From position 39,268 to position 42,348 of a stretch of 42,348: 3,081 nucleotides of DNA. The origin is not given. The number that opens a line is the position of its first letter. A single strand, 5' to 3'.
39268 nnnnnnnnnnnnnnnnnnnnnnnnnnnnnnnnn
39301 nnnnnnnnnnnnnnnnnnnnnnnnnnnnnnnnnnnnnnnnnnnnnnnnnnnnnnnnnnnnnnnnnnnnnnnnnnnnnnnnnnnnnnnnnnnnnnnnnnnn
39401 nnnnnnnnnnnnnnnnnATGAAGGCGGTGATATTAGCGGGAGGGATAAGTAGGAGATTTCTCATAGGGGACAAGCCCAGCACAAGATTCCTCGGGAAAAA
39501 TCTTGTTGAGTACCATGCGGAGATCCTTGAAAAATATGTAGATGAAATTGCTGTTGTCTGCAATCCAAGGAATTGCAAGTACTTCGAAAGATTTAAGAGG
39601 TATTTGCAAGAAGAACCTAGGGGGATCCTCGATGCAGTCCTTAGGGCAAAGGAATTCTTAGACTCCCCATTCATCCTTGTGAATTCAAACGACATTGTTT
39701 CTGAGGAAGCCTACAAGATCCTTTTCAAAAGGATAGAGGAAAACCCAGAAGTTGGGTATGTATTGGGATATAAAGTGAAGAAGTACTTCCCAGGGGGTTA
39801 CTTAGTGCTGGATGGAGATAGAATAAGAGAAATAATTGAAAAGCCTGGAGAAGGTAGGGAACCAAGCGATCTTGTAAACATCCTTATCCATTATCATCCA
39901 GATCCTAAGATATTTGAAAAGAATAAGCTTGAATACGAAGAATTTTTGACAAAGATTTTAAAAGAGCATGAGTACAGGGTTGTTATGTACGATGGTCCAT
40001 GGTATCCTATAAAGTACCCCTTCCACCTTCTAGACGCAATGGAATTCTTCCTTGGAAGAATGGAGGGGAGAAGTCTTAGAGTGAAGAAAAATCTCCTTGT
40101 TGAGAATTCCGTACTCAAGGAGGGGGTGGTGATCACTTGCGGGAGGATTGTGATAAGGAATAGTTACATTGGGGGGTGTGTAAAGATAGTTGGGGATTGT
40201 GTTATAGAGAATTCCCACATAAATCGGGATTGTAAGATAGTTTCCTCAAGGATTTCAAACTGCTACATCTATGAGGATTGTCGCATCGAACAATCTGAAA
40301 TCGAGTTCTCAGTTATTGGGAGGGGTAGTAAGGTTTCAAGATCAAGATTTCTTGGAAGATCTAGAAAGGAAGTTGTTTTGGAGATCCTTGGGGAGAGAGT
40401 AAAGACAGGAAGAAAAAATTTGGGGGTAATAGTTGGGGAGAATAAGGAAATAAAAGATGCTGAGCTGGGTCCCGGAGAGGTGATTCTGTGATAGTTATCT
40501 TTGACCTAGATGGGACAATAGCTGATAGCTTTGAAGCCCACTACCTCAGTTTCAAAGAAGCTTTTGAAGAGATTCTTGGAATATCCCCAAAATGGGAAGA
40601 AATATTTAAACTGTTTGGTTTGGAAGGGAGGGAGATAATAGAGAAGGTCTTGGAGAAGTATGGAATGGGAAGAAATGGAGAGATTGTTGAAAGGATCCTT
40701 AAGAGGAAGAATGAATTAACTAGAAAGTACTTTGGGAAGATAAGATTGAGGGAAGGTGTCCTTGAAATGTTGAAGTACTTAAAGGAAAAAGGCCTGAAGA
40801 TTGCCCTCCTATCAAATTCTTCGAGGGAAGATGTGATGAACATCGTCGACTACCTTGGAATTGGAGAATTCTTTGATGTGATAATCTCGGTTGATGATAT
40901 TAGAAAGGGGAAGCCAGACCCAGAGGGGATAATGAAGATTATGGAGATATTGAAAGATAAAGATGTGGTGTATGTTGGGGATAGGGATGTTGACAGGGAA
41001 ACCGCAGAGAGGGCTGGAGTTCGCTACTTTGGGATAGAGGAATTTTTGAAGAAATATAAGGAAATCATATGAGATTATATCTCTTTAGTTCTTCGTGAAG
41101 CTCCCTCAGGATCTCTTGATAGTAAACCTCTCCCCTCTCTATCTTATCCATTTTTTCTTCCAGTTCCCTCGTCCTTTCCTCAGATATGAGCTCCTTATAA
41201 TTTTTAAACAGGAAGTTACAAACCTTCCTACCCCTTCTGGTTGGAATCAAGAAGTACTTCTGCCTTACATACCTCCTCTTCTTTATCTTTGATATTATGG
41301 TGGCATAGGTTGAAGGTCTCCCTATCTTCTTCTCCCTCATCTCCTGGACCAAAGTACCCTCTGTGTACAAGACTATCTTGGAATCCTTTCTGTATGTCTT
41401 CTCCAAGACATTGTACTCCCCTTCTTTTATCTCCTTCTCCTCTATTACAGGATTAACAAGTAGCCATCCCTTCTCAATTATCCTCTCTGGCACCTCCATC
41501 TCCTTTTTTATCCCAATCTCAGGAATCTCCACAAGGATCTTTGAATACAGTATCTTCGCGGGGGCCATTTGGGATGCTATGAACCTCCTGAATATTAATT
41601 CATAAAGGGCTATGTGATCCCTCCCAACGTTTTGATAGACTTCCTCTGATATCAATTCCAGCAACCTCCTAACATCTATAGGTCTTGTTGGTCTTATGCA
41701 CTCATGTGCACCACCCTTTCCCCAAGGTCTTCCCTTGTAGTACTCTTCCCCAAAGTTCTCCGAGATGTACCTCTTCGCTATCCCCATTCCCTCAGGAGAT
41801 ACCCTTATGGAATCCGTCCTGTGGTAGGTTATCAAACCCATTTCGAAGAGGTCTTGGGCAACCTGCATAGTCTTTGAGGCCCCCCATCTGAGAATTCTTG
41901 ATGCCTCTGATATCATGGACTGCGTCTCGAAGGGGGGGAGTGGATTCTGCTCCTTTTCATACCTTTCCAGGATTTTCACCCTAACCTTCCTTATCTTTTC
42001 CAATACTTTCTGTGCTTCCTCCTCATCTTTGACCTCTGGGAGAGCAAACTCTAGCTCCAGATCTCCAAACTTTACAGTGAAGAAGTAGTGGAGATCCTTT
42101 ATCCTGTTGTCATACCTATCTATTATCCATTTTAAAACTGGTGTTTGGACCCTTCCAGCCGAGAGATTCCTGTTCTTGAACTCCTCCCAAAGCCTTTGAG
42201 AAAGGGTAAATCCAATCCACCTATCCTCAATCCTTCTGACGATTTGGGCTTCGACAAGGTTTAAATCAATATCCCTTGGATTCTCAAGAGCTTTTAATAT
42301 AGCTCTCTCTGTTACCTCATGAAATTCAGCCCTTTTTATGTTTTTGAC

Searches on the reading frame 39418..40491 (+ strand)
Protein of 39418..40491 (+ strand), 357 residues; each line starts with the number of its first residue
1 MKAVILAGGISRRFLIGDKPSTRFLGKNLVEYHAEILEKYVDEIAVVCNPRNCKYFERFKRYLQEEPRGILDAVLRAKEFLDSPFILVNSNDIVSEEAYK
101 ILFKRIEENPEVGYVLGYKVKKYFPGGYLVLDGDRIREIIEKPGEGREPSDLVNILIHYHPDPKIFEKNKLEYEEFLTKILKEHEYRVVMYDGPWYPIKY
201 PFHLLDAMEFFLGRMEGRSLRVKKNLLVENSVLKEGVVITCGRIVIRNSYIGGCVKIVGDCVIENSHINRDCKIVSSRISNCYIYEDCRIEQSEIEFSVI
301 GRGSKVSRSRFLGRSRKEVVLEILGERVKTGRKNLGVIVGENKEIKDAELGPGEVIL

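Call 7: search_protein_families(library=pfam, proteins=[window:39418-40491:+], max_evalue=0.01)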
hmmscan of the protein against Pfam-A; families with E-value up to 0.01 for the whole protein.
window:39418-40491:+ (357 aa): 5 families
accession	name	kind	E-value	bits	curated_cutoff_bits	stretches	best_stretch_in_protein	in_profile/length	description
PF12804.13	NTP_transf_3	-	1.2e-12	48.8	27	1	3-122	1-127/160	MobA-like NTP transferase domain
PF00483.29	NTP_transferase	-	3e-09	37.3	21.2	1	2-169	1-188/245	Nucleotidyl transferase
PF25084.1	LbH_EIF2B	-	3.9e-07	30.5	54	1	237-309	10-84/105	EIF2B subunit epsilon LbH domain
PF25247.1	LbH_GLGC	-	0.00093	19.6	27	0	272-309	6-43/135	GLGC left-handed parallel beta-helix domain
PF07959.18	Fucose_pyrophosphorylase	-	0.0089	15.4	34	0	242-286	283-328/418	Fucose pyrophosphorylase domain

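Call 52: search_protein_families(library=ncbifam, proteins=[window:39418-40491:+], max_evalue=0.00001)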
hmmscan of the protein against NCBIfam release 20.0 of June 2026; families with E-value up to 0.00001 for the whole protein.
window:39418-40491:+ (357 aa): 8 families
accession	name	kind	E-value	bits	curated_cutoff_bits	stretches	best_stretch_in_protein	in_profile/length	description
TIGR03992.1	Arch_glmU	subfamily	8.7e-29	100.6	292.1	1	1-343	1-367/393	bifunctional sugar-1-phosphate nucleotidylyltransferase/acetyltransferase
NF041173.1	Sug_nt_acttase_Thmprot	equivalog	1e-21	77.4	600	1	1-342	1-366/405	bifunctional sugar-1-phosphate nucleotidylyltransferase/acetyltransferase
TIGR01208.1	rmlA_long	equivalog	7.1e-19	67.9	320.25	1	2-318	1-343/353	glucose-1-phosphate thymidylyltransferase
NF010937.0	PRK14357.1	equivalog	2e-09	36.9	658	0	1-142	1-149/448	bifunctional UDP-N-acetylglucosamine diphosphorylase/glucosamine-1-phosphate N-acetyltransferase GlmU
NF001457.0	PRK00317.1-3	equivalog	4.5e-07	29.6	164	1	1-65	2-67/200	molybdenum cofactor guanylyltransferase MobA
NF041313.1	UDPGP_AglF_Halo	equivalog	3.2e-06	26.8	400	1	1-169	1-182/234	UTP--glucose-1-phosphate uridylyltransferase AglF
TIGR01173.1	glmU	equivalog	4e-06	25.9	366.85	0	229-290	260-323/452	bifunctional UDP-N-acetylglucosamine diphosphorylase/glucosamine-1-phosphate N-acetyltransferase GlmU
NF006986.0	PRK09451.1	equivalog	9.4e-06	24.7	725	0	216-315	268-370/456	bifunctional UDP-N-acetylglucosamine diphosphorylase/glucosamine-1-phosphate N-acetyltransferase GlmU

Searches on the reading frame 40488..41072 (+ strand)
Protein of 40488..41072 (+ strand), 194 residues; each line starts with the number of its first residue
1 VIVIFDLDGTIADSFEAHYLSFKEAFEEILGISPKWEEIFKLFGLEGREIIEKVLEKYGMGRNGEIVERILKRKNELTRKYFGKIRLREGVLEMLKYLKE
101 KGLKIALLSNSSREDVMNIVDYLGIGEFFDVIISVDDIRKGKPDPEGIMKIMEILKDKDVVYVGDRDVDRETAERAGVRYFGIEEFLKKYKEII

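Call 52: search_protein_families(library=ncbifam, proteins=[window:40488-41072:+], max_evalue=0.00001)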
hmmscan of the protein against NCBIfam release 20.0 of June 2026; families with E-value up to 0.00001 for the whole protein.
window:40488-41072:+ (194 aa): 32 families (the best 25 are shown)
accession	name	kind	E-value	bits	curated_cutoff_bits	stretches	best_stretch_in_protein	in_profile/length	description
NF009804.0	PRK13288.1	equivalog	1.1e-24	87.1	218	1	3-187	6-185/215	pyrophosphatase PpaX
TIGR02009.1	PGMB-YQAB-SF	subfamily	6.4e-24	85.2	153.35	1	3-165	4-168/186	beta-phosphoglucomutase family hydrolase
TIGR01990.1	bPGM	equivalog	5.2e-22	78.7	189.4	1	3-183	4-186/187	beta-phosphoglucomutase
TIGR01449.2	PGP_bact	equivalog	2.9e-21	76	180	1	3-184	1-185/213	phosphoglycolate phosphatase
NF009695.0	PRK13222.1-2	equivalog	7.2e-18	64.9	225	1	2-183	8-193/226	phosphoglycolate phosphatase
TIGR03351.1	PhnX-like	hypoth_equivalog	1.4e-16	61.1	218.9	1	2-182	3-189/220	phosphonatase-like hydrolase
TIGR01454.1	AHBA_synth_RP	hypoth_equivalog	3.7e-16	59.4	246.65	1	3-179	1-170/205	AHBA synthesis associated protein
NF009698.0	PRK13223.1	equivalog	9.8e-16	57.7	466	1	2-182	15-199/272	phosphoglycolate phosphatase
NF053653.1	InDiPhoBT2121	equivalog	1.4e-15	57.5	245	1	2-153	3-154/216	inorganic diphosphatase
TIGR02253.1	CTE7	subfamily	7.7e-15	55.2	169.75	1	3-183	5-194/221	TIGR02253 family HAD-type hydrolase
NF009697.0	PRK13222.1-4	equivalog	2.5e-14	53.2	327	1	3-183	10-193/232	phosphoglycolate phosphatase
NF046057.1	bifunc_MtlD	equivalog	2.7e-14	52.6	800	1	3-154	10-160/683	bifunctional mannitol-1-phosphate dehydrogenase/phosphatase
TIGR01422.2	phosphonatase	equivalog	5.5e-14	52.1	220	1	2-183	3-199/251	phosphonoacetaldehyde hydrolase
TIGR01549.1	HAD-SF-IA-v1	subfamily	6e-14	52.7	23.3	1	80-177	56-149/149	HAD-IA family hydrolase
NF009694.0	PRK13222.1-1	equivalog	1.2e-13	51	415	1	89-183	114-210/252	phosphoglycolate phosphatase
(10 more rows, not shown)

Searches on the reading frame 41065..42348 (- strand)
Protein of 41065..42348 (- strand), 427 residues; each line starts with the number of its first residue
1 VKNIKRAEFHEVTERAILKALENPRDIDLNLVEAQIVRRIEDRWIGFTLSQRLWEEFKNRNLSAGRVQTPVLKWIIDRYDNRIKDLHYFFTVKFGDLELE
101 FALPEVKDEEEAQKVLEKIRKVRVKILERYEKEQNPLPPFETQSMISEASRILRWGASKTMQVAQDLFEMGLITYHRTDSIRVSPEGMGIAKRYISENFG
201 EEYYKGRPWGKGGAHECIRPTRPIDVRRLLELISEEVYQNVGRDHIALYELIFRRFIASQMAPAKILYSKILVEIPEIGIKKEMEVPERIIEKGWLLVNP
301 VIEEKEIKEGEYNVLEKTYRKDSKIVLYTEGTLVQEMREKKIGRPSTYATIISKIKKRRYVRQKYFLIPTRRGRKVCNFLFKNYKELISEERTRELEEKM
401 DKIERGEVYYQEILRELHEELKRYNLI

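Call 52: search_protein_families(library=ncbifam, proteins=[window:41065-42348:-], max_evalue=0.00001)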
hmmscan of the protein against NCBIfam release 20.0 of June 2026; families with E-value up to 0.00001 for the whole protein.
window:41065-42348:- (427 aa): 12 families
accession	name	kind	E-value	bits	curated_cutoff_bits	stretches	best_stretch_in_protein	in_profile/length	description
TIGR01054.1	rgy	equivalog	4.4e-158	528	471.7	1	2-422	748-1170/1172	reverse gyrase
TIGR01051.1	topA_bact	equivalog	2.2e-86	291.3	456.4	1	2-420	108-567/632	type I DNA topoisomerase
NF006451.0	PRK08780.1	equivalog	3.6e-63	214.2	1265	1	2-422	107-570/824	DNA topoisomerase I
NF004966.0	PRK06319.1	equivalog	1.1e-60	205.6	868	2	106-421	235-573/862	DNA topoisomerase I/SWI domain fusion protein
NF004438.0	PRK05776.1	equivalog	3.5e-49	167.6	793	2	3-184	133-329/677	DNA topoisomerase I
TIGR01057.1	topA_arch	equivalog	4.1e-44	150.8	458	1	3-422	123-562/618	DNA topoisomerase I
NF005555.0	PRK07220.1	equivalog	1.5e-37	129.3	635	1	4-422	131-562/740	DNA topoisomerase I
NF011532.0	PRK14973.1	equivalog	3.9e-30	104.4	930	1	3-422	129-561/936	DNA topoisomerase I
NF005829.0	PRK07726.1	subfamily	9.1e-27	94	597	1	2-422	121-590/669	DNA topoisomerase 3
TIGR01056.1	topB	subfamily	1.6e-19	69.9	515.75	1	3-298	128-443/706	DNA topoisomerase III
NF006032.0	PRK08173.1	equivalog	2.1e-16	58.9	1058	1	330-419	508-599/863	DNA topoisomerase III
NF011313.0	PRK14724.1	equivalog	1.9e-09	35.9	1088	0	333-419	531-619/988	DNA topoisomerase III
